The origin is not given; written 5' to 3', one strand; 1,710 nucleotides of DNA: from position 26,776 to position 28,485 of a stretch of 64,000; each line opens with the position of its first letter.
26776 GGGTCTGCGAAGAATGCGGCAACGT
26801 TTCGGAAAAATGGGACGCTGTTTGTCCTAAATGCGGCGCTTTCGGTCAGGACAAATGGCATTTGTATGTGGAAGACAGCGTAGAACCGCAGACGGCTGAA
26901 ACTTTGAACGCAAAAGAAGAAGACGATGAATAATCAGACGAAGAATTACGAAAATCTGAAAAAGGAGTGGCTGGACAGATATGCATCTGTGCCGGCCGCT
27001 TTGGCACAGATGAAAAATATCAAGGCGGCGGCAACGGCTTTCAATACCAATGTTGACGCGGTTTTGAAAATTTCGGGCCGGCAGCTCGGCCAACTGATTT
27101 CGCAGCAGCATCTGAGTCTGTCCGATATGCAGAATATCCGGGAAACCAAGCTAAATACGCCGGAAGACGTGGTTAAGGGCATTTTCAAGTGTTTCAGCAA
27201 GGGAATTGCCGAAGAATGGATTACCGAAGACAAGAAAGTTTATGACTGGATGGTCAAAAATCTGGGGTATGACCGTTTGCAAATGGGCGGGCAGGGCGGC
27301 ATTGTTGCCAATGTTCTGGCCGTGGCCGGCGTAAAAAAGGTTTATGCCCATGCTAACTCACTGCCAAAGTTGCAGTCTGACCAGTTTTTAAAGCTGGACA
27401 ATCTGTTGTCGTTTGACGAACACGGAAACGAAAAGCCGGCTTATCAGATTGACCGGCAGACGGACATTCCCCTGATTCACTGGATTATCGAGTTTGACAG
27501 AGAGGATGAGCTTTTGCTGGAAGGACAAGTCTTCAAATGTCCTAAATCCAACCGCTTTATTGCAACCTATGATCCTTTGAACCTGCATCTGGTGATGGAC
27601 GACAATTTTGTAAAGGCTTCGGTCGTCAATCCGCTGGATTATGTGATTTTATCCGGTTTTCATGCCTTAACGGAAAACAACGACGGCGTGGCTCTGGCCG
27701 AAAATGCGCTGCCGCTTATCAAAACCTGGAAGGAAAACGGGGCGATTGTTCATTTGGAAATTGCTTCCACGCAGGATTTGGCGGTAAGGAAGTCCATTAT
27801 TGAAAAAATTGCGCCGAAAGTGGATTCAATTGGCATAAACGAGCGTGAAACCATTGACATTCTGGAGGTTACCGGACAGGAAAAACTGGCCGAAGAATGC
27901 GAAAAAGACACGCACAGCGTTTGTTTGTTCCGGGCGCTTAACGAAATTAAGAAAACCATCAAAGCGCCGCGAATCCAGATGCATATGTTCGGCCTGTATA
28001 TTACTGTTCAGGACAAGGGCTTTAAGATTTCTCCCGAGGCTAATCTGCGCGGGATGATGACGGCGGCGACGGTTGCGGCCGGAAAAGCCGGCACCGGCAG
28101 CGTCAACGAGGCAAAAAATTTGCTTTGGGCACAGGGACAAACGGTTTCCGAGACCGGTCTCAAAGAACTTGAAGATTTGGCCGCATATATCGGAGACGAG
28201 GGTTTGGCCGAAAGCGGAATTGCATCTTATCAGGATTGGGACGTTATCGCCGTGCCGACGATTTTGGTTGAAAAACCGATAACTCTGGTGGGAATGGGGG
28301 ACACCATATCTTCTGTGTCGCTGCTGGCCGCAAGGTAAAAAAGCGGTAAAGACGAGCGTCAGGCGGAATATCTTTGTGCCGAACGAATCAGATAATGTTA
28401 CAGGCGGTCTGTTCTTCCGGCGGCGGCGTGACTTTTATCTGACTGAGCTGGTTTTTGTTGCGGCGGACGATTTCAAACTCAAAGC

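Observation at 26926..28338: Archaeal/eukaryote-type ADP-dependent sugar kinase in an alphaproteobacterium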

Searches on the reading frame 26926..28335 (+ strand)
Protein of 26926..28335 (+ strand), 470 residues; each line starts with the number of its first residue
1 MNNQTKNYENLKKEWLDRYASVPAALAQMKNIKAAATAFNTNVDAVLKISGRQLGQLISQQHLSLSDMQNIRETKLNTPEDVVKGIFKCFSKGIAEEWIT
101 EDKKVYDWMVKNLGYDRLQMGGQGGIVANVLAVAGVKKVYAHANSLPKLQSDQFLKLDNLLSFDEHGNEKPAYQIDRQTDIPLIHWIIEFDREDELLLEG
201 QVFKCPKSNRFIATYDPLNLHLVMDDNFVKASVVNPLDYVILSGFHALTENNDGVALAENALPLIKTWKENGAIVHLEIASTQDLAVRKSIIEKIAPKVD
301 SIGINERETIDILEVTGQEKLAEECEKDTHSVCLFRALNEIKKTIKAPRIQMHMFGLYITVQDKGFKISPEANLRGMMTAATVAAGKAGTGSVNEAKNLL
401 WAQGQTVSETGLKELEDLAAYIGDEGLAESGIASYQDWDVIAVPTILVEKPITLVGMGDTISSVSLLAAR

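Call 3: search_protein_families(library=pfam, proteins=[window:26926-28335:+], max_evalue=0.01)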
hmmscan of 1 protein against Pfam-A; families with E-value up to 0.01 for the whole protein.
window:26926-28335:+ (470 aa): 1 family
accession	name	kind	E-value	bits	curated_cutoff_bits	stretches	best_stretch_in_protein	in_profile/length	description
PF04587.20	ADP_PFK_GK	-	1e-69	235.8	27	1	35-467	3-429/430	ADP-specific Phosphofructokinase/Glucokinase conserved region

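Call 4: search_protein_families(library=ncbifam, proteins=[window:26926-28335:+], max_evalue=0.01)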
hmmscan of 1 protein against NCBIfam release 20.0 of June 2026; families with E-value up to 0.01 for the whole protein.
window:26926-28335:+ (470 aa): 3 families
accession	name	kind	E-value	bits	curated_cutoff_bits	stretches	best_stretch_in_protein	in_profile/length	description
TIGR02045.1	P_fruct_ADP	equivalog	2.4e-60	204.5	408.1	1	37-466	4-436/446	ADP-specific phosphofructokinase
NF010642.0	PRK14039.1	equivalog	1.6e-59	202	387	1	38-467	6-444/453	ADP-dependent glucokinase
NF010641.0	PRK14038.1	equivalog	7.7e-57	193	554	1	23-466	12-446/454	ADP-specific glucokinase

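Call 5: search_solved_structures(query=window:26926-28335:+, max_evalue=0.01, show_alignments=2)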
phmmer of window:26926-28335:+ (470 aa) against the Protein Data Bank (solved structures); distinct sequences matched with E-value up to 0.01: 14.
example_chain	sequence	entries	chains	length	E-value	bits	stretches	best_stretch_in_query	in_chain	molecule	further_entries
6c8z_A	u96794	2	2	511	5.2e-60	206.7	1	13-467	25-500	ADP-dependent phosphofructokinase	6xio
1ua4_A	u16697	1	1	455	3.9e-43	151.1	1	15-466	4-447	ADP-dependent glucokinase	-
1l2l_A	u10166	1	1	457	2.3e-42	148.6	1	9-466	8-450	ADP-dependent Glucokinase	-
5o0i_A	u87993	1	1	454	2.6e-42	148.4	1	13-466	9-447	ADP-dependent glucokinase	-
5o0j_A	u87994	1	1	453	3e-42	148.2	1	16-466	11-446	ADP-dependent glucokinase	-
1gc5_A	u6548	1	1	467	1.1e-40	143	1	23-466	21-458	ADP-DEPENDENT GLUCOKINASE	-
4b8r_A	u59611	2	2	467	5.3e-40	140.8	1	23-466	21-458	ADP-DEPENDENT GLUCOKINASE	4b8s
5k27_A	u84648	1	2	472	3.3e-38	134.9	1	35-465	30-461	ancMT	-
5kkg_A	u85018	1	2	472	1.9e-37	132.3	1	35-465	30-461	ancMT E72A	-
5o5x_A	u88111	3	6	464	3.5e-35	124.9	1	23-365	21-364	ADP-dependent glucokinase,ADP-dependent glucokinase,ADP-dependent glucokinase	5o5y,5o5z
5od2_A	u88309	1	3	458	4.6e-35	124.5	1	35-465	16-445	Bifunctional ADP-specific glucokinase/phosphofructokinase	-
1u2x_A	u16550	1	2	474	6.8e-35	124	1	36-467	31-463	ADP-specific phosphofructokinase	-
3drw_A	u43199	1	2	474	8.7e-34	120.3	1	36-467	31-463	ADP-specific phosphofructokinase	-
5ccf_A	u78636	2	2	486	1.7e-09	40.3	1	200-312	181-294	ADP-dependent glucokinase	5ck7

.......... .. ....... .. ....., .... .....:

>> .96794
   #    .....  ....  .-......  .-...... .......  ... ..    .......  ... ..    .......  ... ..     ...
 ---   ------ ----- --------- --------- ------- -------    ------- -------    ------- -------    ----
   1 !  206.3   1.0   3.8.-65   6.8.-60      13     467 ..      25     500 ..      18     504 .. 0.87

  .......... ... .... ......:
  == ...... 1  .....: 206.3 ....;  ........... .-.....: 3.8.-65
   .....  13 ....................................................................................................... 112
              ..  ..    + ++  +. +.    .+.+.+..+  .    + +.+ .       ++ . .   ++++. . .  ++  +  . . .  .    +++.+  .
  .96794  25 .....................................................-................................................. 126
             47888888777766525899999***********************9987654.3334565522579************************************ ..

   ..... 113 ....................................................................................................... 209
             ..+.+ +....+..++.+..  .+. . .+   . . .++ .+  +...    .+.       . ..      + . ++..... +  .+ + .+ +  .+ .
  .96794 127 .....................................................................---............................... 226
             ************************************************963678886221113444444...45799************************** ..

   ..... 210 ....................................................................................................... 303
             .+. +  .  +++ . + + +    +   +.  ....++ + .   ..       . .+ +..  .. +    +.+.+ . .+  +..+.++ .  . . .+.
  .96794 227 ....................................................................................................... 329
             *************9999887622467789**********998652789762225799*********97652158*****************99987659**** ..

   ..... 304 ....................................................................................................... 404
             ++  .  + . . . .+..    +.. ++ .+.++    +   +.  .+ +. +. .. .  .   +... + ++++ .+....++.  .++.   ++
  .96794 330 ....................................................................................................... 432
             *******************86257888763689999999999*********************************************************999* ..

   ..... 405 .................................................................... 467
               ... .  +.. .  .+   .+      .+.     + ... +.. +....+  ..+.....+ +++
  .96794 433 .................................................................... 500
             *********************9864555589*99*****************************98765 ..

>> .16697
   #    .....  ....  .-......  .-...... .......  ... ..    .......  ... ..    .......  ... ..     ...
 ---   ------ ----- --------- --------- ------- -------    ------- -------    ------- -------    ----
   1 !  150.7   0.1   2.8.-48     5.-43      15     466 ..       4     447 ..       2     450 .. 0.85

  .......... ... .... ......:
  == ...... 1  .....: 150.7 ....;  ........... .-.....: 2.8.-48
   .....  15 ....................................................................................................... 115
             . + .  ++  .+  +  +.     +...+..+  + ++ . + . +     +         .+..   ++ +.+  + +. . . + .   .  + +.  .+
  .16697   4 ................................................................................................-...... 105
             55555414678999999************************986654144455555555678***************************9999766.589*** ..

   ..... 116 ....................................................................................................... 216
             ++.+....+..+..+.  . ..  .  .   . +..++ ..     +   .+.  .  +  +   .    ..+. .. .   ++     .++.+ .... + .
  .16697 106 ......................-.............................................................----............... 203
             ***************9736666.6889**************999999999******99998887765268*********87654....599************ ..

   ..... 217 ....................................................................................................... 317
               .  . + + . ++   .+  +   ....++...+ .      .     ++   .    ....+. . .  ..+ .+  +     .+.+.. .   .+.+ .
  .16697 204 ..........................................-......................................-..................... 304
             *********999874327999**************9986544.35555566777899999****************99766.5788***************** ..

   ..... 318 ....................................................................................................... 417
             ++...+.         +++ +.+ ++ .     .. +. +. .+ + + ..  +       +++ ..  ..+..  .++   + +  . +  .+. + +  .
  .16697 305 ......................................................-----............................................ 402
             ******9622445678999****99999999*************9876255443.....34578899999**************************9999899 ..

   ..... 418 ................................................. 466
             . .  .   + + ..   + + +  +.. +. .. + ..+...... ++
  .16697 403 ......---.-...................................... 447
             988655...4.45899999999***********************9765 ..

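Call 6: find_homologous_proteins(query=window:26926-28335:+, max_evalue=1e-10)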
Query window:26926-28335:+ (470 aa): 1000 proteins with E <= 1e-10 among 8000 candidates; the best 120 are listed.
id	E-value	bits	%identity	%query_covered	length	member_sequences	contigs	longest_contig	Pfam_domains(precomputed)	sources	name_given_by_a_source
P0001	0.0e+0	1036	99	100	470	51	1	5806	PF04587.21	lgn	-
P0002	1.7e-260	882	83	99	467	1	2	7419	PF04587.21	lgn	-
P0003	1.2e-243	827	78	99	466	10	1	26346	PF04587.21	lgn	-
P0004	1.3e-239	814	78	99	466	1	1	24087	PF04587.21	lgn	-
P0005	5.6e-238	808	76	99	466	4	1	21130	PF04587.21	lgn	-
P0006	5.8e-235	798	76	99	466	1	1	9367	PF04587.21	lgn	-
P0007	6.6e-235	798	76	99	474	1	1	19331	PF04587.21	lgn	-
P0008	3.2e-234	796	75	99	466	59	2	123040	PF04587.21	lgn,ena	-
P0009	4.5e-234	795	75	99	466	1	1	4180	PF04587.21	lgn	-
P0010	1.0e-233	794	76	99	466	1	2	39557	PF04587.21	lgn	-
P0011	1.0e-232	791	75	97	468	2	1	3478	PF04587.21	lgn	-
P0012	1.6e-232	790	75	99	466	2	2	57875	PF04587.21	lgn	-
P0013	6.3e-232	788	75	99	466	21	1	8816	PF04587.21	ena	-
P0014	4.3e-231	785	75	99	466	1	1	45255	PF04587.21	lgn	-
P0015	1.9e-230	783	74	99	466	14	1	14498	PF04587.21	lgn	-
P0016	4.3e-229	779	75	99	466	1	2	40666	PF04587.21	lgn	-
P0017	7.8e-225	765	72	99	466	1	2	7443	PF04587.21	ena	-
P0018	4.9e-224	762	71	99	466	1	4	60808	PF04587.21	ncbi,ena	-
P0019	2.5e-223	760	71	99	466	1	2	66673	PF04587.21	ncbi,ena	-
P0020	3.6e-223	759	72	98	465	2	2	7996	PF04587.21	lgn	-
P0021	5.8e-222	755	71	99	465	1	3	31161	PF04587.21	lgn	-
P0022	1.1e-219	748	72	98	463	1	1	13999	PF04587.21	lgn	-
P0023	1.5e-219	747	71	99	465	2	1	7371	PF04587.21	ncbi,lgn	-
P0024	9.8e-219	745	71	99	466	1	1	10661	PF04587.21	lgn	-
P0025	1.3e-218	744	72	98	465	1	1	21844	PF04587.21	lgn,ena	-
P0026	2.7e-218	743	70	99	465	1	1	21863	PF04587.21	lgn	-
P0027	1.0e-217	741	70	99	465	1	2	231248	PF04587.21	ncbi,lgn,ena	-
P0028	4.9e-217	739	70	98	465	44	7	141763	PF04587.21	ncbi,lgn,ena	-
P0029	2.2e-216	737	71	98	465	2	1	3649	PF04587.21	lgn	-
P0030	4.2e-216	736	70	100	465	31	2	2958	PF04587.21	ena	-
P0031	2.3e-215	734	69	100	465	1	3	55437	PF04587.21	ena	-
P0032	2.5e-215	734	70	98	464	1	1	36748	PF04587.21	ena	-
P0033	5.0e-215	733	69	100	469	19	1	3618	PF04587.21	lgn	-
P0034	1.4e-214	731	70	98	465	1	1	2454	PF04587.21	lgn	-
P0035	2.1e-214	730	69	99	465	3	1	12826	PF04587.21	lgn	-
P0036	4.9e-214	729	69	99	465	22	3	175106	PF04587.21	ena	-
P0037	1.5e-213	728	68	98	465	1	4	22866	PF04587.21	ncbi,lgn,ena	-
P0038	1.6e-213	728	70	98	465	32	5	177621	PF04587.21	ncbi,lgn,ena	-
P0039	1.8e-213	727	68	98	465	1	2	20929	PF04587.21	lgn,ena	-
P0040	1.9e-213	727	69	98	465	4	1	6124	PF04587.21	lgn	-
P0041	4.2e-213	726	68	98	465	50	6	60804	PF04587.21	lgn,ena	-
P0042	5.1e-213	726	70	98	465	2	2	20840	PF04587.21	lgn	-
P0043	7.0e-213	725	69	99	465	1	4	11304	PF04587.21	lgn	-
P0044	7.2e-213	725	70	99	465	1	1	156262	PF04587.21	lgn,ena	-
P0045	2.0e-212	724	70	99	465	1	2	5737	PF04587.21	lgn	-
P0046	2.4e-212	724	67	98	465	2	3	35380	PF04587.21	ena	-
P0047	2.4e-212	724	67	98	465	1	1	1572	PF04587.21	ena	-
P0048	3.3e-212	723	67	98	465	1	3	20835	PF04587.21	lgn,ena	-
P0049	3.5e-212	723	67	98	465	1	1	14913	PF04587.21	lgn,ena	-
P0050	4.6e-212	723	67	98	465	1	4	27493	PF04587.21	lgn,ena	-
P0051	4.8e-212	723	67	98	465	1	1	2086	PF04587.21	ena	-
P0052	5.5e-212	722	68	98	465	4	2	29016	PF04587.21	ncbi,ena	-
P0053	6.0e-212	722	68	98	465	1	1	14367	PF04587.21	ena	-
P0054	6.5e-212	722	67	98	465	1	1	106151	PF04587.21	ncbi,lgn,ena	-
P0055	8.3e-212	722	67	98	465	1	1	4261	PF04587.21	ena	-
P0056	9.9e-212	722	67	98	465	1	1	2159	PF04587.21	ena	-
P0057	1.2e-211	721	67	98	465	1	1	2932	PF04587.21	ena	-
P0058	1.8e-211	721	67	100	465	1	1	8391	PF04587.21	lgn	-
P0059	2.8e-211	720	67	98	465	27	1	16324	PF04587.21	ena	-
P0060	4.4e-211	720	67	98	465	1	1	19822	PF04587.21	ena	-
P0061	4.5e-211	719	67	98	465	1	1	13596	PF04587.21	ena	-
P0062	5.8e-211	719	67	98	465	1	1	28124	PF04587.21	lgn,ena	-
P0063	7.1e-211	719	68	98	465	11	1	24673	PF04587.21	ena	-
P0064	9.1e-211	718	67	98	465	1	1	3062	PF04587.21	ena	-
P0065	1.1e-210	718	67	100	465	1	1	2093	PF04587.21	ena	-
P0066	2.4e-210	717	67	100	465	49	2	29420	PF04587.21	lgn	-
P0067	2.8e-210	717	70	98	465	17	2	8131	PF04587.21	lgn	-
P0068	4.4e-210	716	67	98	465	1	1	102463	PF04587.21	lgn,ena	-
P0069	4.8e-210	716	68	98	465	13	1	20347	PF04587.21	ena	-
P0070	6.1e-210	716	67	98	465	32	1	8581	PF04587.21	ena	-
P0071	6.2e-210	716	68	99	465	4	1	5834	PF04587.21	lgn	-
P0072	7.5e-210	715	70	98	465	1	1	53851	PF04587.21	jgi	-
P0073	1.1e-209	715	67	99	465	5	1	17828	PF04587.21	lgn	-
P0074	1.3e-209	715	69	98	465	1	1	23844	PF04587.21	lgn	-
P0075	1.4e-209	715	69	98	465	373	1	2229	PF04587.21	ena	-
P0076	4.6e-209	713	66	99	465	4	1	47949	PF04587.21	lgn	-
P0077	7.9e-209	712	69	98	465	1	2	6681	PF04587.21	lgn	-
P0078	1.8e-208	711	69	98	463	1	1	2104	PF04587.21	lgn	-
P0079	3.7e-208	710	67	98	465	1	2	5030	PF04587.21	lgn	-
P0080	4.8e-208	710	67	98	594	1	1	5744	PF04587.21,PF00072.31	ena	-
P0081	5.6e-208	709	66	98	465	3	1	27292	PF04587.21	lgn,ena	-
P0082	9.5e-208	709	68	98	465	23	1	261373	PF04587.21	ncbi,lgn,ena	-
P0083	2.2e-207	707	66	100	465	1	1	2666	PF04587.21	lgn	-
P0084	2.3e-207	707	67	98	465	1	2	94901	PF04587.21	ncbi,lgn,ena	-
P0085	8.3e-207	705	68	98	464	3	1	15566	PF04587.21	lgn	-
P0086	9.1e-207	705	65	99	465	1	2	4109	PF04587.21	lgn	-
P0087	1.5e-206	705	68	98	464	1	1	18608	PF04587.21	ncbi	-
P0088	1.6e-206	705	66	98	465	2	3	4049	PF04587.21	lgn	-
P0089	2.7e-206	704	67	98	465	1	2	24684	PF04587.21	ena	-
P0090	4.0e-206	703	66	99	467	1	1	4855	PF04587.21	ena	-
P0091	5.0e-206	703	66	99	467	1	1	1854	PF04587.21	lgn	-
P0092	3.0e-205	700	66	98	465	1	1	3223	PF04587.21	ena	-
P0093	3.1e-204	697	65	99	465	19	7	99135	PF04587.21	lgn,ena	-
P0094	4.7e-204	696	66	98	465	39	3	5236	PF04587.21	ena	-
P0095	1.0e-202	692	65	98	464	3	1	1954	PF04587.21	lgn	-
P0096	1.5e-202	691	66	98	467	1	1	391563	PF04587.21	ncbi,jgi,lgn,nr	ncbi:MAG: hypothetical protein LBR70_00965 [Lactobacillaceae bacterium]|jgi:ADP-dependent phosphofru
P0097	1.6e-202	691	67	98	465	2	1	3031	PF04587.21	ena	-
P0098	2.1e-202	691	65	98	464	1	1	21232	PF04587.21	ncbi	-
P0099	9.3e-202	689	65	98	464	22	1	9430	PF04587.21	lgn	-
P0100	9.5e-202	689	63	99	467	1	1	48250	PF04587.21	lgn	-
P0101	1.2e-201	688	66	98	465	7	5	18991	PF04587.21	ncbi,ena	-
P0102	2.0e-201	688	65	98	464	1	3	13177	PF04587.21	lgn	-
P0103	4.1e-201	687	64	98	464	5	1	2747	PF04587.21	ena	-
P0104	8.9e-201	686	65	99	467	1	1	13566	PF04587.21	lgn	-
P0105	9.4e-201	685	64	98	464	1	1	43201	PF04587.21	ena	-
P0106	1.1e-200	685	64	98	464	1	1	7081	PF04587.21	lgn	-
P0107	1.3e-200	685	66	98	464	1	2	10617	PF04587.21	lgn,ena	-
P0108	2.0e-200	684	66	98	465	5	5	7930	PF04587.21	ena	-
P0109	3.8e-200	683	65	99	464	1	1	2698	PF04587.21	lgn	-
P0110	5.0e-200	683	65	99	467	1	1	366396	PF04587.21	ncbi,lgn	ncbi:MAG: ADP-dependent glucokinase/phosphofructokinase [Alphaproteobacteria bacterium]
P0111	6.1e-200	683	66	98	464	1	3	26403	PF04587.21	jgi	-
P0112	8.1e-200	682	65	99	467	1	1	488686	PF04587.21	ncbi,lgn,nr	ncbi:MAG: ADP-dependent glucokinase/phosphofructokinase [Alphaproteobacteria bacterium]|nr:ADP-depen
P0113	9.4e-200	682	64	98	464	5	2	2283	PF04587.21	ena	-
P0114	2.3e-199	681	65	98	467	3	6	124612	PF04587.21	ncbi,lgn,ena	-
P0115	2.5e-199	681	64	99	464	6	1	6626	PF04587.21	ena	-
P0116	1.9e-198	678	65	98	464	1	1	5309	PF04587.21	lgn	-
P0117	5.9e-198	676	64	99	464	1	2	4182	PF04587.21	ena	-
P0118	2.4e-197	674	64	99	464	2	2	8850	PF04587.21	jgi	-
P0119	3.0e-195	667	64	99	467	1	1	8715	PF04587.21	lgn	-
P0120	5.0e-195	667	63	98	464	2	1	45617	PF04587.21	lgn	-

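Call 7: find_related_loci(query=window:26926-28335:+, collection=genome_contigs, flank=10000)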
Query window:26926-28335:+ (470 aa) in genome_contigs; peptide patterns used: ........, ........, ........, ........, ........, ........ (x = any residue, [..] = any of these).
190 stretches matched a pattern; 179 encode a relative of the query (tblastn E <= 1e-3); the best 80 are kept; 80 distinct loci.
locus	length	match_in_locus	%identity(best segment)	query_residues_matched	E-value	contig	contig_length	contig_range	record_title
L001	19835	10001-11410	98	1-470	0e+0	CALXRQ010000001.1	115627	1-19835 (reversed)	MAG: uncultured Alphaproteobacteria bacterium isolate BRZ_KF__bin25 genome assembly, contig: BRZ_KF__NODE_215_length_115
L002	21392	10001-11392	75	7-470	0e+0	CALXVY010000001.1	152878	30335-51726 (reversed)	MAG: uncultured Alphaproteobacteria bacterium isolate BRZ_KI__bin16 genome assembly, contig: BRZ_KI__NODE_99_length_1528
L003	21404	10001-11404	74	3-470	0e+0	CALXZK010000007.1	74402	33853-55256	MAG: uncultured Alphaproteobacteria bacterium isolate BRZ_QR__bin60 genome assembly, contig: BRZ_QR__NODE_224_length_744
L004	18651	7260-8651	75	7-470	0e+0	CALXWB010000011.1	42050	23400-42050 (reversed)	MAG: uncultured Alphaproteobacteria bacterium isolate BRZ_AT__bin33 genome assembly, contig: BRZ_AT__NODE_1017_length_42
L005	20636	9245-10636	74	7-470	0e+0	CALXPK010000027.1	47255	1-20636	MAG: uncultured Alphaproteobacteria bacterium isolate E04__bin53 genome assembly, contig: E04__k127_4330049, whole genom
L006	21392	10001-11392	75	7-470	0e+0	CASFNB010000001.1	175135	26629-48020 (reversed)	uncultured proteobacterium isolate A1_L3_371371_idba_bin.16 genome assembly, contig: A1_L3_371371_idba_bin.16.fa_scaffol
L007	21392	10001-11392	73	7-470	0e+0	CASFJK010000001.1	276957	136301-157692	uncultured proteobacterium isolate B12_L1_324324_idba_bin.34 genome assembly, contig: B12_L1_324324_idba_bin.34.fa_scaff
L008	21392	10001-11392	74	7-470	0e+0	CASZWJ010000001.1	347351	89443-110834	MAG: uncultured Alphaproteobacteria bacterium isolate extra-SRR5580761.40_1677796859 genome assembly, contig: NODE_7_len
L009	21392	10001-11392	71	7-470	0e+0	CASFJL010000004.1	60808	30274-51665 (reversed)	uncultured proteobacterium isolate B15_L3_338338_idba_bin.30 genome assembly, contig: B15_L3_338338_idba_bin.30.fa_scaff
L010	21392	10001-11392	71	7-470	0e+0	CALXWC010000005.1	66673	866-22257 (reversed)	MAG: uncultured Alphaproteobacteria bacterium isolate BRZ_QQ__bin19 genome assembly, contig: BRZ_QQ__NODE_396_length_666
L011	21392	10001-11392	70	7-470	0e+0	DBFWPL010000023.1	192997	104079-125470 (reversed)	MAG TPA_asm: Alphaproteobacteria bacterium isolate MAG7984 contig23, whole genome shotgun sequence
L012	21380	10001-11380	70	11-470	0e+0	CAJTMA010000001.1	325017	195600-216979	MAG TPA_asm: uncultured Alphaproteobacteria bacterium isolate MGBC104355 genome assembly, contig: MGBC104355.1, whole ge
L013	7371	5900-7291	71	7-470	0e+0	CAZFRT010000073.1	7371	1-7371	MAG TPA_asm: uncultured Azospirillum sp. isolate SRP199465_co1_102 genome assembly, contig: NODE_28767_length_7371_cov_5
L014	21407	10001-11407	69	1-470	0e+0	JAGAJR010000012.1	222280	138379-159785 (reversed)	MAG: Alphaproteobacteria bacterium isolate RGIG8504 Water_deer_Cecum-2__c296753, whole genome shotgun sequence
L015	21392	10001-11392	69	7-470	0e+0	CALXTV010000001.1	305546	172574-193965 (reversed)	MAG: uncultured Alphaproteobacteria bacterium isolate BRZ_LG__bin14 genome assembly, contig: BRZ_LG__NODE_15_length_3055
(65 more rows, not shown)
